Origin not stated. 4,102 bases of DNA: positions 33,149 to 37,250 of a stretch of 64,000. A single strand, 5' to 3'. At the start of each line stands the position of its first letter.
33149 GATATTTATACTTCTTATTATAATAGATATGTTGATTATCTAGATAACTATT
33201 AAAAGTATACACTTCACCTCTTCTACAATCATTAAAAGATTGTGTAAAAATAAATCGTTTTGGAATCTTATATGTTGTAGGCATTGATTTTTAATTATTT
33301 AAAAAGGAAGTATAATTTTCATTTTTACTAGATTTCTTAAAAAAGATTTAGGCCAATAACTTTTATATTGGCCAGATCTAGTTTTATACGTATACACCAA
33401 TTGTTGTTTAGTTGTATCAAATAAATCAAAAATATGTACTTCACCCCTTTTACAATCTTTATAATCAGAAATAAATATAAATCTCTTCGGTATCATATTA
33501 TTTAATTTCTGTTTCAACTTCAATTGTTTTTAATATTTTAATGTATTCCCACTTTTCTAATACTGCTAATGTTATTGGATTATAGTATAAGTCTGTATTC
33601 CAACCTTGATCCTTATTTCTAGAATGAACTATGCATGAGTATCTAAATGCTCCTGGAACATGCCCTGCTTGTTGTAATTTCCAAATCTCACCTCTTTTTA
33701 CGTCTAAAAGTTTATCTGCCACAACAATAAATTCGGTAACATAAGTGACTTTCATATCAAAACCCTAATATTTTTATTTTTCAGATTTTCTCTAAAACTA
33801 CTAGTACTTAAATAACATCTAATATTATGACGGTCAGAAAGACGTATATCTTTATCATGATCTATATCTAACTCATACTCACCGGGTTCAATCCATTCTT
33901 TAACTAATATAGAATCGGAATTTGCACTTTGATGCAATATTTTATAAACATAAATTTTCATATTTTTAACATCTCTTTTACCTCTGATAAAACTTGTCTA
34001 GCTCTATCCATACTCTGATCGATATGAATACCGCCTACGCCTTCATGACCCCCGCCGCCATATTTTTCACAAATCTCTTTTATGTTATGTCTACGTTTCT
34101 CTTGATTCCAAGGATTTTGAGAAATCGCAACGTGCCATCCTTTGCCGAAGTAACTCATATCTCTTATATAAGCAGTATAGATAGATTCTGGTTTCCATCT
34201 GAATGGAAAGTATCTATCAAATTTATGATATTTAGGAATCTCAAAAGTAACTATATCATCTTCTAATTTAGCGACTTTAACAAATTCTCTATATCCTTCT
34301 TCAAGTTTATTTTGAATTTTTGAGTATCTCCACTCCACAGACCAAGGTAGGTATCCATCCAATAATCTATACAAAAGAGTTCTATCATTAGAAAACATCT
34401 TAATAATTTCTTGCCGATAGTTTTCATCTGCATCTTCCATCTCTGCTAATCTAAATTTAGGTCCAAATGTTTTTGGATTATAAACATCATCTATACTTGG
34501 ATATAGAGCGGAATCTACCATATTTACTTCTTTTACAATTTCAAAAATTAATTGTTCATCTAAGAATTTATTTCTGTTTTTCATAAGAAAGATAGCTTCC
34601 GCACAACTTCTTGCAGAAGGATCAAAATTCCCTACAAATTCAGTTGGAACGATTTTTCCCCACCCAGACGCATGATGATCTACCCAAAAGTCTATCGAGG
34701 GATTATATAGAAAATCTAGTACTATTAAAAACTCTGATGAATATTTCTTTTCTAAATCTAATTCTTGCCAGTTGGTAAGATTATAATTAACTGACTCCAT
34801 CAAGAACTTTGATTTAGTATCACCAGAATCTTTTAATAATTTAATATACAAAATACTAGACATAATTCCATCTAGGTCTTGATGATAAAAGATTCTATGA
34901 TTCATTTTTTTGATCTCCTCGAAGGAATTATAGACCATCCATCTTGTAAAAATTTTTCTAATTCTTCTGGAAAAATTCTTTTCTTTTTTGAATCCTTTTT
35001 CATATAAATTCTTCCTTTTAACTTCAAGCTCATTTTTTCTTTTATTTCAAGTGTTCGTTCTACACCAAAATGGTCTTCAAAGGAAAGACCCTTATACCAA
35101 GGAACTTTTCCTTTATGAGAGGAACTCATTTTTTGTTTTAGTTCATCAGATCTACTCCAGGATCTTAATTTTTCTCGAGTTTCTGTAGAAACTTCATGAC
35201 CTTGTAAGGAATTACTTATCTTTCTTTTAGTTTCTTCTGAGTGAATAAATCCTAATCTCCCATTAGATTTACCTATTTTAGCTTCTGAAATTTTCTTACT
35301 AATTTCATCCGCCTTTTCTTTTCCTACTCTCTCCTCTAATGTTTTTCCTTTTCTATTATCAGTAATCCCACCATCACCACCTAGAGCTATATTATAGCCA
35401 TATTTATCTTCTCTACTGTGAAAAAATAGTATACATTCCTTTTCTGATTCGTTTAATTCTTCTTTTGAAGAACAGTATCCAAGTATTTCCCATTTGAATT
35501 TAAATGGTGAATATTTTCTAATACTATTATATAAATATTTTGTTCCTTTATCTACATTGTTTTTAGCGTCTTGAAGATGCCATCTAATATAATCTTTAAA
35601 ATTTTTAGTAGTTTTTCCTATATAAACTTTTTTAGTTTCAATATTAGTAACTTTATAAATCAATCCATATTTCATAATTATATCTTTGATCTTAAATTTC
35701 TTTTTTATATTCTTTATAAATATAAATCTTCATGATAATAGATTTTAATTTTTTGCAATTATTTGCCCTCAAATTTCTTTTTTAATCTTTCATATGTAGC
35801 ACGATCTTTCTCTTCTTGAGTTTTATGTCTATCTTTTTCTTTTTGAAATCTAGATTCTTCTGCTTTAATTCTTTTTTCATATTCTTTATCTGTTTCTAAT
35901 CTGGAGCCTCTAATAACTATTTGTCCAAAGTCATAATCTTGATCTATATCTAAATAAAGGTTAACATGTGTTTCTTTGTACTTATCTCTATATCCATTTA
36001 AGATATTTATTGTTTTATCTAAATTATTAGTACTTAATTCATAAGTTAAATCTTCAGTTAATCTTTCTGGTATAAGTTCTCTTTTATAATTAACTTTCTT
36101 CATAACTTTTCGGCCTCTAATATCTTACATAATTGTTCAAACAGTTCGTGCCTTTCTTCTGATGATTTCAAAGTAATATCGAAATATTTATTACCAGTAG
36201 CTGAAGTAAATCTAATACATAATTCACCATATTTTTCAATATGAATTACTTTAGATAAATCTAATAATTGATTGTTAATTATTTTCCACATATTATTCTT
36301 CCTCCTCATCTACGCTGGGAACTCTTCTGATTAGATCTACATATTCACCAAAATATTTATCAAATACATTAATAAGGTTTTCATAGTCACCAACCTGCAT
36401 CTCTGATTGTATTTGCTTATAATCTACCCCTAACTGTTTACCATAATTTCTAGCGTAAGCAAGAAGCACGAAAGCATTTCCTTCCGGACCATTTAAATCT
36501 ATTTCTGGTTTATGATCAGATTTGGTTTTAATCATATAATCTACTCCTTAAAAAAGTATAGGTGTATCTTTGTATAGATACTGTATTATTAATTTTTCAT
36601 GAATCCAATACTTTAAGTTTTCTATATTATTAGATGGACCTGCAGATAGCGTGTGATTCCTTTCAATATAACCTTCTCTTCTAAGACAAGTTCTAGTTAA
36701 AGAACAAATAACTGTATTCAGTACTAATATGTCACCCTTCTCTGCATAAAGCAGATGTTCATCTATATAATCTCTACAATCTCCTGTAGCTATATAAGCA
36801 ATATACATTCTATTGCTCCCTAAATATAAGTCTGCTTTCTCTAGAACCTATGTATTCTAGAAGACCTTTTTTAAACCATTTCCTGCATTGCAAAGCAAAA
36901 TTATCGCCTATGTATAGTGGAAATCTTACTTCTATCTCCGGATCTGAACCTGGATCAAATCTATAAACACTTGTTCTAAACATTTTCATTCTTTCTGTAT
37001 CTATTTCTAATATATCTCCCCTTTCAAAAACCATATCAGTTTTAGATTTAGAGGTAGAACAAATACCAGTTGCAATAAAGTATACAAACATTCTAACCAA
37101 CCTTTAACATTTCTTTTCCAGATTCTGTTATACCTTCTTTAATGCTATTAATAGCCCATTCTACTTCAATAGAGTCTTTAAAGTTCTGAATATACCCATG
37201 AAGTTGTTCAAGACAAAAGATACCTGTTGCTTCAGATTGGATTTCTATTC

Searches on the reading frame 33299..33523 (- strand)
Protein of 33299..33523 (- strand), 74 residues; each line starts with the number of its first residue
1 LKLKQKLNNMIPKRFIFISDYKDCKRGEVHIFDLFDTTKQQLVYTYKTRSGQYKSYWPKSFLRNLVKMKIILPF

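Call 10: search_protein_families(library=pfam, proteins=[window:33299-33523:-], max_evalue=1)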
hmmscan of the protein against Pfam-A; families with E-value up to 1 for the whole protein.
window:33299-33523:- (74 aa): 0 families

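Call 12: search_protein_families(library=phrogs, proteins=[window:33299-33523:-], max_evalue=1)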
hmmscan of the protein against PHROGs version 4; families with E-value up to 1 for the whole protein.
window:33299-33523:- (74 aa): 1 family
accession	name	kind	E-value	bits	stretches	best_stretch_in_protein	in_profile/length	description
phrog_36078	-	unknown function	0.27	12.5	1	30-63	27-60/73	-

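Call 42: predict_structure(alignment_id=A4)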
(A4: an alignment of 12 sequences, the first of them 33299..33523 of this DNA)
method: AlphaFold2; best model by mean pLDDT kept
length: 74 residues; sequences in the alignment: 12
mean_pLDDT: 90.2   pTM: 0.74
mean pLDDT of the five models: 90.2, 89.9, 89.7, 89.6, 89.5
residues with pLDDT >= 90: 63; 70-90: 2; 50-70: 7; < 50: 2
segments of 3 or more residues with pLDDT < 50: none
pLDDT, mean of each block of 10 residues (from residue 1): 58 95 96 95 96 95 95 96
secondary structure, 60 per line:
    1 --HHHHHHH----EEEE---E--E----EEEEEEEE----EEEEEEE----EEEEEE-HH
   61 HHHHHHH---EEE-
elements in order: H3-9 E14-17 E29-36 E41-47 E52-57 H59-67 E71-73
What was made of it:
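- On SH3-like small beta-barrel fold (structural class): For B: E14-17, E29-36, E41-47, E52-57, H59-67, E71-73 (pLDDT 90.2, call 42).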

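Call 77: search_protein_families(library=pfam, alignment_id=A4, max_evalue=0.1)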
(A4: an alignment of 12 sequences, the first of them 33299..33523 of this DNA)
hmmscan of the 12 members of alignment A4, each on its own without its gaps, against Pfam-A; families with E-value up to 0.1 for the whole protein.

A. member 1, window:33299-33523:- (74 aa): 0 families

B. families by the number of members that match (of 12 scanned): 3 families
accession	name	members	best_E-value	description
PF20213.3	DUF6573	1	0.034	Family of unknown function (DUF6573)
PF14871.12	GHL6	1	0.078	Hypothetical glycosyl hydrolase 6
PF13669.12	Glyoxalase_4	1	0.099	Glyoxalase/Bleomycin resistance protein/Dioxygenase superfamily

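Call 81: find_homologous_proteins(query=A4, max_evalue=0.001)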
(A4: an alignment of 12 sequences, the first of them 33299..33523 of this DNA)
Query A4 (12 sequences) (74 aa, profile of the alignment): 10 proteins with E <= 0.001 among 194 candidates.
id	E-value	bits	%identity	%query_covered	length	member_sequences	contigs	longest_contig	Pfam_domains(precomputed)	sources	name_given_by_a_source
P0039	3.0e-18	84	42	16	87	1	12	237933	-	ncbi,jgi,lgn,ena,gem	-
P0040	5.0e-15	73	-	-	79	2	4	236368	-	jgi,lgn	-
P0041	6.1e-15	73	100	88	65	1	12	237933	-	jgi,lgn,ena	-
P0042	1.5e-14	72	56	12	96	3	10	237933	-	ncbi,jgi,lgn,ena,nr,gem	ncbi:MAG TPA: hypothetical protein PKL44_00465 [Candidatus Dojkabacteria bacterium]|nr:hypothetical 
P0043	2.9e-13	68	28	62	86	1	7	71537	-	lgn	-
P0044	7.5e-13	66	-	-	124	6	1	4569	-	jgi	-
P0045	1.3e-10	59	-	-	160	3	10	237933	-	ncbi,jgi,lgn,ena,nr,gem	ncbi:MAG TPA: hypothetical protein PKL44_00515 [Candidatus Dojkabacteria bacterium]|nr:hypothetical 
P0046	4.8e-10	58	76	88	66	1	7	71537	-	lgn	-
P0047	1.9e-7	49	56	12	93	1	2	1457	-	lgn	-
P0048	1.6e-5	43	-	-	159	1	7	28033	-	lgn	-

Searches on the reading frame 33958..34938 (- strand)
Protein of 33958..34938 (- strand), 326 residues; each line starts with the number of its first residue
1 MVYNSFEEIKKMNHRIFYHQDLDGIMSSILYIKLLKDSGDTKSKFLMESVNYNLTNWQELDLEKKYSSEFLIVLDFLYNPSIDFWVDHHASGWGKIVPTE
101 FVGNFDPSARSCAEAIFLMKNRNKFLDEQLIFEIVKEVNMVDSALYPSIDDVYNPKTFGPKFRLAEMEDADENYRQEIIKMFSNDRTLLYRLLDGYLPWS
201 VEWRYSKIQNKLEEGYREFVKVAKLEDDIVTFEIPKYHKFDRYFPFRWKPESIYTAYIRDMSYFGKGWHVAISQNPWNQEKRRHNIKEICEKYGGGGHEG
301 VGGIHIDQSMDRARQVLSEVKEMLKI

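Call 16: search_protein_families(library=pfam, proteins=[window:33958-34938:-], max_evalue=0.01)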
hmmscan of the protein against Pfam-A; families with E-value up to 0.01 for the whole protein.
window:33958-34938:- (326 aa): 1 family
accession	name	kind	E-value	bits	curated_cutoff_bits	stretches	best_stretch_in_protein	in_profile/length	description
PF01368.27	DHH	-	0.0002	22.1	28.1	1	16-121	4-103/125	DHH family, N-terminal domain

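Call 17: search_protein_families(library=phrogs, proteins=[window:33958-34938:-], max_evalue=0.01)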
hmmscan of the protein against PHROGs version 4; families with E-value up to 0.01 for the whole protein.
window:33958-34938:- (326 aa): 1 family
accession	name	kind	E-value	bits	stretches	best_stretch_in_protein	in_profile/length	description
phrog_4771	-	other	0.00088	19.4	0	282-309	259-286/363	DHH phosphoesterase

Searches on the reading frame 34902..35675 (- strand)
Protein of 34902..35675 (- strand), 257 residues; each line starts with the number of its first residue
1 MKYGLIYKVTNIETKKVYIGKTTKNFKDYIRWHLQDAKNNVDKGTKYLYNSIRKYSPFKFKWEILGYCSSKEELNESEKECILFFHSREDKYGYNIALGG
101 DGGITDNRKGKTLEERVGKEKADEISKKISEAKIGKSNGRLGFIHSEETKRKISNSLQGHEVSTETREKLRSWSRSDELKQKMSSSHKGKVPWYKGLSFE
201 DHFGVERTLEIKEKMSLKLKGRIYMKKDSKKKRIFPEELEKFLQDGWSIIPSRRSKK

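Call 16: search_protein_families(library=pfam, proteins=[window:34902-35675:-], max_evalue=0.01)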
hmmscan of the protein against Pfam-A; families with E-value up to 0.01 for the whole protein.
window:34902-35675:- (257 aa): 3 families
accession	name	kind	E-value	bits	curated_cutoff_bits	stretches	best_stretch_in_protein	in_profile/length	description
PF07460.16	NUMOD3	-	5.3e-10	39.5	20.4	3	142-159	1-18/37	NUMOD3 motif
PF01541.30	GIY-YIG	-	8.9e-07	29.6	22.6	1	4-82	2-69/78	GIY-YIG catalytic domain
PF00542.24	Ribosomal_L12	-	0.0052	17.5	25.9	0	110-132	38-60/67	Ribosomal protein L7/L12 C-terminal domain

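Call 17: search_protein_families(library=phrogs, proteins=[window:34902-35675:-], max_evalue=0.01)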
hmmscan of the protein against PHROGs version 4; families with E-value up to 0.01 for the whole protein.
window:34902-35675:- (257 aa): 8 families
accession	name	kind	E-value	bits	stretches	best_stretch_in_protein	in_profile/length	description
phrog_314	-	DNA, RNA and nucleotide metabolism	8.2e-30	105.3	1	1-229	176-380/574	homing endonuclease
phrog_7168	-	DNA, RNA and nucleotide metabolism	8.5e-16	59.2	1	3-126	1-129/284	homing endonuclease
phrog_19446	-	DNA, RNA and nucleotide metabolism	1.2e-11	45.6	1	4-186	2-140/254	homing endonuclease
phrog_5123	-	DNA, RNA and nucleotide metabolism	3.7e-09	37.7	1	6-103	4-96/152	homing endonuclease with GIY-YIG motif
phrog_32884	-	unknown function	2.4e-06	28.9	1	108-156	14-62/71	-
phrog_447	-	other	6.8e-05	23.8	1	2-83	25-111/148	NAD synthetase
phrog_29037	-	DNA, RNA and nucleotide metabolism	0.0016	19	0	160-222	56-119/241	endonuclease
phrog_20015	-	DNA, RNA and nucleotide metabolism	0.004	18.3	1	5-41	4-40/46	endonuclease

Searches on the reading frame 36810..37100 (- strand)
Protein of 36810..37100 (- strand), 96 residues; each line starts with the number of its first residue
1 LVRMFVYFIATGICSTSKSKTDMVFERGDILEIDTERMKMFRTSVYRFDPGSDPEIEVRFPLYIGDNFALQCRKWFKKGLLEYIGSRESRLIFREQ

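Call 10: search_protein_families(library=pfam, proteins=[window:36810-37100:-], max_evalue=1)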
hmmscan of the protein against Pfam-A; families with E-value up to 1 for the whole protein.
window:36810-37100:- (96 aa): 0 families

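Call 12: search_protein_families(library=phrogs, proteins=[window:36810-37100:-], max_evalue=1)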
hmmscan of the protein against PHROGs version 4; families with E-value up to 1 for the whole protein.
window:36810-37100:- (96 aa): 1 family
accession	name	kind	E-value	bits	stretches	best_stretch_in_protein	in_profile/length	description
phrog_20446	-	unknown function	0.37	11.8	1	18-57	82-121/185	-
